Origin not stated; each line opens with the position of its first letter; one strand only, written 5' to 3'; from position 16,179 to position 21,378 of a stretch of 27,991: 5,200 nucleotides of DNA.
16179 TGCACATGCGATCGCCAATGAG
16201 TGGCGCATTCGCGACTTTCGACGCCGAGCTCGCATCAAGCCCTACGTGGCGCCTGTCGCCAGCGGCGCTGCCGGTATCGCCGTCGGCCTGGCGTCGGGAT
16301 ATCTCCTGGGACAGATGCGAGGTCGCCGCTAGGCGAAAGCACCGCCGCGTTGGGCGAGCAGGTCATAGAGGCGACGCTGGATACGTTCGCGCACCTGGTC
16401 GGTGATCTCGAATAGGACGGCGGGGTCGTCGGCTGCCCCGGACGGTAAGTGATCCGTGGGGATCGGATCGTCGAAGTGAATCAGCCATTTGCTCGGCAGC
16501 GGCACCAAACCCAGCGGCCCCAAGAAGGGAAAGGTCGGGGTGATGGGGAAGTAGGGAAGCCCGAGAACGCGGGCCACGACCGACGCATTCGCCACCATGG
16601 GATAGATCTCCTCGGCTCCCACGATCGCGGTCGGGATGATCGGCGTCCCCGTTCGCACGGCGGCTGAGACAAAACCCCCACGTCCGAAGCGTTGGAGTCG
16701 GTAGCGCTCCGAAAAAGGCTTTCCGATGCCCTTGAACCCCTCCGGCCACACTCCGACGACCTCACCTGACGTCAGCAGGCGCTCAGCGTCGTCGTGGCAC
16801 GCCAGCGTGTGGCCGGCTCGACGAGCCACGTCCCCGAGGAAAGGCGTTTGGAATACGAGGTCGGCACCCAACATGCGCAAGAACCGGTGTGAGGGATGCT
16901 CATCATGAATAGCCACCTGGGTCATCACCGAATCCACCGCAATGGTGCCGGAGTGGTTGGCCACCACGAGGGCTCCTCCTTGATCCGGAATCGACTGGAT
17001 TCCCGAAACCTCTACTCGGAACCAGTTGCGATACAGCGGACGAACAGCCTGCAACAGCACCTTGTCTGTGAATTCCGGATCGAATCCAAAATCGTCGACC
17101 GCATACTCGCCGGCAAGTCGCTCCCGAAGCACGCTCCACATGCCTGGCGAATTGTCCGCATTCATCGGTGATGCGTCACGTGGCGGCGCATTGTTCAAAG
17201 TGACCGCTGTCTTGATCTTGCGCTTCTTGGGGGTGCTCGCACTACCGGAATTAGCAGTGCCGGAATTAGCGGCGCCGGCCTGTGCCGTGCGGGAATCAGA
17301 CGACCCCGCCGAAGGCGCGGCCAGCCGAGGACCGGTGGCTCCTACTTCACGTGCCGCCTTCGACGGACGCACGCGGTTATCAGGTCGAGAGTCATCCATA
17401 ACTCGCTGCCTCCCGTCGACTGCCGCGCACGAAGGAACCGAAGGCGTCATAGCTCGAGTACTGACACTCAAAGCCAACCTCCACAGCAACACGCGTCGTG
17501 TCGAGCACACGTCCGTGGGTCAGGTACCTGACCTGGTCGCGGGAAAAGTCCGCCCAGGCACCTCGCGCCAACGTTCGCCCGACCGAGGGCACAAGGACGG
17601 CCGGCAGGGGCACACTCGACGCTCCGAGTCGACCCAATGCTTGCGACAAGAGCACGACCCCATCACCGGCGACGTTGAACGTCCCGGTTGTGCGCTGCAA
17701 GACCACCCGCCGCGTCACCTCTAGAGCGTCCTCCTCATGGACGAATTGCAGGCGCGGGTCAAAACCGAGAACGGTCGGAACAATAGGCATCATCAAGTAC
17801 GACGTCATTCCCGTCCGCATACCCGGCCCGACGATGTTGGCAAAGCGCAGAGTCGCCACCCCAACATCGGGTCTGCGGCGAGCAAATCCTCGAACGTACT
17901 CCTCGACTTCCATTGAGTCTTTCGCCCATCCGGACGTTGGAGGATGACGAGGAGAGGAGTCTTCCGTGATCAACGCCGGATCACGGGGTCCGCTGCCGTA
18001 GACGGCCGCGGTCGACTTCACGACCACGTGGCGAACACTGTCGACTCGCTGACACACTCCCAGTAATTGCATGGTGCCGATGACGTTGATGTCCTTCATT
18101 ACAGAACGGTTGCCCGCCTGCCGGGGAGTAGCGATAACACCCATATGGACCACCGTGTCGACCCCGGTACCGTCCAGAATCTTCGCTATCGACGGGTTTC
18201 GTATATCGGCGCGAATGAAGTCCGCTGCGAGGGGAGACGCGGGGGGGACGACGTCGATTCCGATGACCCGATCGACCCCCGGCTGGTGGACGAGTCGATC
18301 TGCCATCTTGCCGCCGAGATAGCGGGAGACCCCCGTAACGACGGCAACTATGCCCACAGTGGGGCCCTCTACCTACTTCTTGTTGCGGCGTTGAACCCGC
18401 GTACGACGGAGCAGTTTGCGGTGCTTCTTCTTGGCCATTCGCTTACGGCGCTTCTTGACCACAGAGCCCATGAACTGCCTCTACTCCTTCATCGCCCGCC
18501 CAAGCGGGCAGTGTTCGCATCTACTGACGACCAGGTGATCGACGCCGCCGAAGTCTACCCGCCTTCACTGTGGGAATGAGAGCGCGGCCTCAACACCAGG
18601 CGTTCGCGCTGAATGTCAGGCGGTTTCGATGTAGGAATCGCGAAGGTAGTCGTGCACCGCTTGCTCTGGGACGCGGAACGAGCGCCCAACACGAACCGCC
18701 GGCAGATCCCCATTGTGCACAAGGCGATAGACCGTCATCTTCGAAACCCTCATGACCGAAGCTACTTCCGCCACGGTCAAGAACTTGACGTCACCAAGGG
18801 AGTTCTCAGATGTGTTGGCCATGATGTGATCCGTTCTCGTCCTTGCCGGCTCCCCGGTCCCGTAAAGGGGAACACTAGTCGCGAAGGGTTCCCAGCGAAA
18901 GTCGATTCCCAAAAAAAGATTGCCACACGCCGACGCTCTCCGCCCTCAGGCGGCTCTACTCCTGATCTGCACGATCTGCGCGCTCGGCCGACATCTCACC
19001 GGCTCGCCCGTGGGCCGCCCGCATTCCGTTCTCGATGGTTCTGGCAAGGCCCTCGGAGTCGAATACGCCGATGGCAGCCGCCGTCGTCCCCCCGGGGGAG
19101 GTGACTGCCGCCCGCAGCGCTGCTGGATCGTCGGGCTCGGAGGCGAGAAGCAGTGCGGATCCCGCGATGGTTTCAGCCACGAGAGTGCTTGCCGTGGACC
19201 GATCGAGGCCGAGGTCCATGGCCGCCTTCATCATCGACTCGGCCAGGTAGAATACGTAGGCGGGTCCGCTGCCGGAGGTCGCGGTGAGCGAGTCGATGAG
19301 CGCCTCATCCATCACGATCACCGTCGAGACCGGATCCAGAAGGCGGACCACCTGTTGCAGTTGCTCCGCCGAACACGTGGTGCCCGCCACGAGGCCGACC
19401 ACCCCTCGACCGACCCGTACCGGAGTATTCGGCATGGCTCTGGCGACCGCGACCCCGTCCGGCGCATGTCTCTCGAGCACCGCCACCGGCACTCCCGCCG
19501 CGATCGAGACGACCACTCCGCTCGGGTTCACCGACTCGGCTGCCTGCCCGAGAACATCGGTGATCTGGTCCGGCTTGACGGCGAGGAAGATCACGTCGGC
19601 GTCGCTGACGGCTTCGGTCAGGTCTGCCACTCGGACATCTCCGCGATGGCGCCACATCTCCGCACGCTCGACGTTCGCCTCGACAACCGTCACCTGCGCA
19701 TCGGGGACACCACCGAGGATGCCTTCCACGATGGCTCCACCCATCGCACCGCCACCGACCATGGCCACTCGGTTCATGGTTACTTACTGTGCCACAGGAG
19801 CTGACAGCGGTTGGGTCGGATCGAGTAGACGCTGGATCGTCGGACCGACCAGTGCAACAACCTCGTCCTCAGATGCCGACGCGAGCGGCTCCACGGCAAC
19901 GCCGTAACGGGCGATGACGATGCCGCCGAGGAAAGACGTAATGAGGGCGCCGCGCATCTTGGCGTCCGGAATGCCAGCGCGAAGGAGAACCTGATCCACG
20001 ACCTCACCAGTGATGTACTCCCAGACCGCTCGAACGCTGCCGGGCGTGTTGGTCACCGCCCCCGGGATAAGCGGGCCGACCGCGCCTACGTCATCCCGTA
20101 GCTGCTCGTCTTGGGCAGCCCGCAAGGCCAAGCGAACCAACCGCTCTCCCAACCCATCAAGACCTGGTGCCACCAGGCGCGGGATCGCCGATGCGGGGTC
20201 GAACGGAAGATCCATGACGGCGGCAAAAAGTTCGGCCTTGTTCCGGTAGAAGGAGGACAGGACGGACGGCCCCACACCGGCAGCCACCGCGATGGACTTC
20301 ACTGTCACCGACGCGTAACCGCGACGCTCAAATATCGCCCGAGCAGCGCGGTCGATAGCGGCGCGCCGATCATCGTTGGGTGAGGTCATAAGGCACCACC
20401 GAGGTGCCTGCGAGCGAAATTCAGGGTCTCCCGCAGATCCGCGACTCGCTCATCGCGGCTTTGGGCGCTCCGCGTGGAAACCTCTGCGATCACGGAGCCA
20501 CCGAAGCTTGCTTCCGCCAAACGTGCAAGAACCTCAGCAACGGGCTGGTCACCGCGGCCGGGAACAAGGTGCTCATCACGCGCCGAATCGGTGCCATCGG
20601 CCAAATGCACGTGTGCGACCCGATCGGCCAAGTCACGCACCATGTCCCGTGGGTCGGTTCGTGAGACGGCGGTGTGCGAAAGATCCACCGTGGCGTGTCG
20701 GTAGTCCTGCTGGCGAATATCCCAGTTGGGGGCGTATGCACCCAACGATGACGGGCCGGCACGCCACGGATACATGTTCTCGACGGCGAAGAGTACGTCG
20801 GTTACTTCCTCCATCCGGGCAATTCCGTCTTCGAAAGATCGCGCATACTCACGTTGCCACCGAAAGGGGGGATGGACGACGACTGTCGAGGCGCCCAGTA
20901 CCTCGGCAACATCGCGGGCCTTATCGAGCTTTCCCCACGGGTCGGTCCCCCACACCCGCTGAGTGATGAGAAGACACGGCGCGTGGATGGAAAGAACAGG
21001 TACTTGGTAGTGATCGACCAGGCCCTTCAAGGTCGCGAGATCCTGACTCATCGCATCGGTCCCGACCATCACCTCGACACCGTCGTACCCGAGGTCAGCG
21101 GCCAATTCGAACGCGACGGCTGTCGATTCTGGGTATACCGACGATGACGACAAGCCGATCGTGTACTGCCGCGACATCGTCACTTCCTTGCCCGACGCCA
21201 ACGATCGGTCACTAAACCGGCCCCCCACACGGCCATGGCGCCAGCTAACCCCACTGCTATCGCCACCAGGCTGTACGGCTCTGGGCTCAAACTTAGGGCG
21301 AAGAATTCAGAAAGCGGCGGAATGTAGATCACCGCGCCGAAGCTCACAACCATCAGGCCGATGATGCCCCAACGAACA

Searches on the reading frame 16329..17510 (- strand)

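Call 3: search_protein_families(library=pfam, proteins=[window:16329-17510:-])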
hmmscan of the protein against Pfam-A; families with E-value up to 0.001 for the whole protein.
window:16329-17510:- (393 aa): 1 family
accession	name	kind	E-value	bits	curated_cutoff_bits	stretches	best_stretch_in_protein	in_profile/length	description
PF01553.26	Acyltransferase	-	2.8e-17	63.2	23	1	165-296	1-131/132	Acyltransferase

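Call 4: search_protein_families(library=ncbifam, proteins=[window:16329-17510:-])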
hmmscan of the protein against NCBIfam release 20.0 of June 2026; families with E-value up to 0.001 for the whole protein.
window:16329-17510:- (393 aa): 2 families
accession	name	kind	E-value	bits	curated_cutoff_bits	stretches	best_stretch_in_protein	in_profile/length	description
NF006386.0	PRK08633.1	equivalog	3.6e-07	28.3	1221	1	156-299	419-554/1147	acyl-[ACP]--phospholipid O-acyltransferase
TIGR00530.1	AGP_acyltrn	subfamily_domain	9.6e-06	25.4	102.95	1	165-296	3-129/130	1-acylglycerol-3-phosphate O-acyltransferase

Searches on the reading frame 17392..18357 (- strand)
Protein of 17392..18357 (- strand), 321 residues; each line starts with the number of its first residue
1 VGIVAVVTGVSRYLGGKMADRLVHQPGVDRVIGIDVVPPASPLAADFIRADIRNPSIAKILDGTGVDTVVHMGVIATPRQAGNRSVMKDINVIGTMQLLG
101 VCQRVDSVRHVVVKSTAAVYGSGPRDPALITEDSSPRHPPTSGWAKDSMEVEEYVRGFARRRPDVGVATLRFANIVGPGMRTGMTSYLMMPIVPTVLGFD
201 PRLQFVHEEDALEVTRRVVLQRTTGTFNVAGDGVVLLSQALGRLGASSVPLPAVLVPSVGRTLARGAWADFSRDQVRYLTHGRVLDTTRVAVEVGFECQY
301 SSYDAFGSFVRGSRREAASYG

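Call 3: search_protein_families(library=pfam, proteins=[window:17392-18357:-])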
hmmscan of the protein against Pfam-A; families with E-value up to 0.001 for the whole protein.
window:17392-18357:- (321 aa): 4 families
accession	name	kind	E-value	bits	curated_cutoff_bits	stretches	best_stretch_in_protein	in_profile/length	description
PF01370.27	Epimerase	-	3.4e-22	79.5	20.9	1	6-229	2-239/240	NAD dependent epimerase/dehydratase family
PF16363.11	GDP_Man_Dehyd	-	2.5e-07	30.9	27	1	45-139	54-152/332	GDP-mannose 4,6 dehydratase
PF01073.25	3Beta_HSD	-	4.2e-06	26.4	22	1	6-130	1-130/280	3-beta hydroxysteroid dehydrogenase/isomerase family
PF07993.18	NAD_binding_4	-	0.00039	20.1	20.1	1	65-122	88-143/258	Male sterility protein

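Call 4: search_protein_families(library=ncbifam, proteins=[window:17392-18357:-])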
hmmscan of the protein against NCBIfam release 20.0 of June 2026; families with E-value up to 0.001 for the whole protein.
window:17392-18357:- (321 aa): 10 families
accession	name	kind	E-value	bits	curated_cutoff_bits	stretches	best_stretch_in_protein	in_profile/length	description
NF007956.0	PRK10675.1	subfamily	7.7e-13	48.3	394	1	41-178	48-183/338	UDP-glucose 4-epimerase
TIGR01179.1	galE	equivalog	9.8e-11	41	262.3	1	45-181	49-182/332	UDP-glucose 4-epimerase GalE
TIGR02197.1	heptose_epim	equivalog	1.2e-08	34.5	274.6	1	6-179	2-174/316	ADP-glyceromanno-heptose 6-epimerase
NF043036.1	ErythonDh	equivalog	2.6e-08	33.4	325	1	6-179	4-184/321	D-erythronate dehydrogenase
TIGR04180.1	EDH_00030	hypoth_equivalog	3.8e-06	26.2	475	1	41-178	47-178/297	NAD-dependent 4,6-dehydratase LegB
NF052578.1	StrlDmthSdmBMthl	equivalog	9.4e-06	25.6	600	1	41-126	41-123/328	sterol demethylase protein SdmB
NF058621.1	DiazavRedAvaA7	equivalog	1.5e-05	24.8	400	1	57-234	56-234/304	3-diazoavenalumate denitrifying reductase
TIGR01181.1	dTDP_gluc_dehyt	equivalog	1.8e-05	24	365.1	1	45-159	52-170/321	dTDP-glucose 4,6-dehydratase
TIGR02622.1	CDP_4_6_dhtase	equivalog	0.00018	20.7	278.45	1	47-179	58-195/352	CDP-glucose 4,6-dehydratase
TIGR03466.1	HpnA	hypoth_equivalog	0.00029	19.8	367.65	1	5-161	3-158/327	hopanoid-associated sugar epimerase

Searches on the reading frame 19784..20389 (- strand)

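Call 27: search_protein_families(library=pfam, proteins=[window:19784-20389:-])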
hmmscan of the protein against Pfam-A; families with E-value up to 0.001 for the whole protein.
window:19784-20389:- (201 aa): 2 families
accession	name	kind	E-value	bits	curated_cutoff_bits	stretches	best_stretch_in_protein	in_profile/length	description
PF17920.6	TetR_C_16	-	1.6e-19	70.5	26.2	1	78-189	1-107/107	Tetracyclin repressor-like, C-terminal domain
PF00440.29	TetR_N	-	6.7e-11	42.2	24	1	14-58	3-47/47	Bacterial regulatory proteins, tetR family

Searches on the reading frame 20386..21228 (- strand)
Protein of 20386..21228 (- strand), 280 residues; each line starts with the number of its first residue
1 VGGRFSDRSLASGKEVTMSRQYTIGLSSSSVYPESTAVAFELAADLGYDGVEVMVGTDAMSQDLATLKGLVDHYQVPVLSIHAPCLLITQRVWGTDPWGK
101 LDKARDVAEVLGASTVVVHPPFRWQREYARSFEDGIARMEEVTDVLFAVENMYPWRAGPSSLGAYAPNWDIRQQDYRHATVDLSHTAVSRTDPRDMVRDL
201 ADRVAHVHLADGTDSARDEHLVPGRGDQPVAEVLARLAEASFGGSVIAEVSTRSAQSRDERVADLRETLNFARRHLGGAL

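Call 27: search_protein_families(library=pfam, proteins=[window:20386-21228:-])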
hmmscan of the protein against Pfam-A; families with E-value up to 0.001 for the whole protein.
window:20386-21228:- (280 aa): 1 family
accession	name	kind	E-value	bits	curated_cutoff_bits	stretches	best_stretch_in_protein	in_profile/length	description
PF01261.30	AP_endonuc_2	-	2.4e-20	73.7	31.1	1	40-273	1-247/249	Xylose isomerase-like TIM barrel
